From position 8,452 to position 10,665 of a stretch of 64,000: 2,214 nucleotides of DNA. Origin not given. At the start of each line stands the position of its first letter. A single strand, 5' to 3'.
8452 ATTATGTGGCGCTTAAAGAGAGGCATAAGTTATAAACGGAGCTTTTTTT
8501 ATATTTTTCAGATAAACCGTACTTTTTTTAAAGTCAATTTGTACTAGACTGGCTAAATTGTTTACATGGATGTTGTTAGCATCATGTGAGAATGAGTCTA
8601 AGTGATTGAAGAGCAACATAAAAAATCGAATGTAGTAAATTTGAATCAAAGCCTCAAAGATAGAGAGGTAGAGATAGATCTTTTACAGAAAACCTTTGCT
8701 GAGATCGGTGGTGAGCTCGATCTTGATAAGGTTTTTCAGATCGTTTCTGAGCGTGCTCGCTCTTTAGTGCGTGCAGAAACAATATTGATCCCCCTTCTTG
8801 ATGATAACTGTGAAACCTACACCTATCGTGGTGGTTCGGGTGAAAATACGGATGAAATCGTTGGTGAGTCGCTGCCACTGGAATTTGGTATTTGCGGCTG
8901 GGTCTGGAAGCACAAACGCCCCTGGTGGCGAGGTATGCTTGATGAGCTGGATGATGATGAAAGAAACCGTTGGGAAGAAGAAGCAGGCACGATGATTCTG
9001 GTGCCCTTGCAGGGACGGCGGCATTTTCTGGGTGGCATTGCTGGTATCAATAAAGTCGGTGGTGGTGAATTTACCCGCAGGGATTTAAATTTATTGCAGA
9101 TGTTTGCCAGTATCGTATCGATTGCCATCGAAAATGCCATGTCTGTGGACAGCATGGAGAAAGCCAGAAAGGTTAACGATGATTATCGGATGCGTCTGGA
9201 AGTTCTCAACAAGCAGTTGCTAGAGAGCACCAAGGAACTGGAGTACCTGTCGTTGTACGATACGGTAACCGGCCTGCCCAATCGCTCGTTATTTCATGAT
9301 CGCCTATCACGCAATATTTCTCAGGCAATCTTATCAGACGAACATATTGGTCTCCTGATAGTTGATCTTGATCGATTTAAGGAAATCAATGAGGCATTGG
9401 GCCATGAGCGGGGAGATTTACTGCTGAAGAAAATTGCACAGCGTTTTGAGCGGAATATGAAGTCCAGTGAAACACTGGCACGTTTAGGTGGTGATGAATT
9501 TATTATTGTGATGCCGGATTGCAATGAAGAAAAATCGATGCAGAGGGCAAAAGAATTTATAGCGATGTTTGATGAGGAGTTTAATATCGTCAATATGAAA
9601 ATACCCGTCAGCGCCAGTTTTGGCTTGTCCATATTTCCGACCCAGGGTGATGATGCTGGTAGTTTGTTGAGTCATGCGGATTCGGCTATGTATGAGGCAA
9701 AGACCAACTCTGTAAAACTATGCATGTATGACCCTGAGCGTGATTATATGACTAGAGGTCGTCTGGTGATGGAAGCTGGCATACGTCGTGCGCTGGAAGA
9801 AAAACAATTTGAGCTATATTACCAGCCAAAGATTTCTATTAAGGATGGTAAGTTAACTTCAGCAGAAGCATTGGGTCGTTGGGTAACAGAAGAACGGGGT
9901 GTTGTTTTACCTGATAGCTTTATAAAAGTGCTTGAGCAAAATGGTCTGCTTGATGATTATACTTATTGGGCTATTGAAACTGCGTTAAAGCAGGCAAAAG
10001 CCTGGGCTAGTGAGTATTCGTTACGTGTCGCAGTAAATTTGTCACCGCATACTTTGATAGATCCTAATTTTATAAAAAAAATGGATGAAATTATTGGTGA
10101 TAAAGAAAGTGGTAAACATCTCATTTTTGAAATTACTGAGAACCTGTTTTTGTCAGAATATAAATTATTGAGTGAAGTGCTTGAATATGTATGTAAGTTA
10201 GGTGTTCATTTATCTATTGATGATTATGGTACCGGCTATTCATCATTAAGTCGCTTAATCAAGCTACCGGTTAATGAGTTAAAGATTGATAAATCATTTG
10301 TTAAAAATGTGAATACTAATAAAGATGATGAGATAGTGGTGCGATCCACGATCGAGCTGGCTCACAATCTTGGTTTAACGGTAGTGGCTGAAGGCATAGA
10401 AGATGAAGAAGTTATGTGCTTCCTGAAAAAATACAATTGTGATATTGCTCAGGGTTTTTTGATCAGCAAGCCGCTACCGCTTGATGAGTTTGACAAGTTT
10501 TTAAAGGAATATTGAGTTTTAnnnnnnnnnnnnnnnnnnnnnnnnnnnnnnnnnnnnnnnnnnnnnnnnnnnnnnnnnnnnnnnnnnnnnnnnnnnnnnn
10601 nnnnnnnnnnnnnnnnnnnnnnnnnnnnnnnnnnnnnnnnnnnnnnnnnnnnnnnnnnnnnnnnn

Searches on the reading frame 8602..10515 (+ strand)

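Call 21: search_protein_families(library=ncbifam, proteins=[window:8602-10515:+], max_evalue=1e-10)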
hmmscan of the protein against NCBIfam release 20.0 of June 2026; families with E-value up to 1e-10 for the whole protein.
window:8602-10515:+ (637 aa): 28 families (the best 25 are shown)
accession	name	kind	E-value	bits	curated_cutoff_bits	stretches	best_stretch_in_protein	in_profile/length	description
NF045675.1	PhdiestaseDibA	equivalog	1.6e-110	370.3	980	1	208-631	194-622/623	phosphodiesterase DibA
NF007474.0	PRK10060.1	equivalog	1e-101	341.2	782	1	211-637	231-657/663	cyclic di-GMP phosphodiesterase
NF053781.1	cdiGMPphdstlr2612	equivalog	4.2e-91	306.3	1600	1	210-636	833-1267/1268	Tlr1612 family c-di-GMP phosphodiesterase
NF008467.0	PRK11359.1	equivalog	6.2e-91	305.6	857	1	208-636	367-794/800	oxygen-sensing cyclic-di-GMP phosphodiesterase DosP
NF052458.1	PhdiestGepA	equivalog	1.3e-87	294.8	1200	1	204-630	412-837/840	phosphodiesterase GepA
NF008807.1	PRK11829.1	equivalog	1e-69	235.4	733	1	202-631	226-659/670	biofilm formation regulator HmsP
NF007298.0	PRK09776.1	equivalog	7.5e-69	232.7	1135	1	211-630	678-1102/1111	diguanylate cyclase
NF052596.1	RR_EAL_PvrR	equivalog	2.4e-57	194.4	580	1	386-636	139-391/398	response regulator cyclic di-GMP phosphodiesterase PvrR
NF045673.1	c-di-GMPRcptLapD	equivalog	9.1e-45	153.1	1020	1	198-626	217-646/647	cyclic di-GMP receptor LapD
NF007423.1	PRK09966.1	equivalog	1.4e-40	139.4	325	1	199-367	221-390/390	diguanylate cyclase DgcN/YfiN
NF007839.0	PRK10551.1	equivalog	2.5e-39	135.3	461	1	386-636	260-512/518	cyclic di-GMP phosphodiesterase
TIGR00254.1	GGDEF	domain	4.7e-37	127.3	37.4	1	213-369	1-159/168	diguanylate cyclase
NF008281.1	PRK11059.1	equivalog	2.9e-36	124.9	663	1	219-626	223-631/633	RNase E specificity factor CsrD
NF038266.1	diguan_SiaD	equivalog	1.6e-35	122.7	290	1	182-369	66-247/252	biofilm regulation diguanylate cyclase SiaD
NF007135.0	PRK09581.1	equivalog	4e-34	118.2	474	1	200-369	275-447/457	PleD family two-component system response regulator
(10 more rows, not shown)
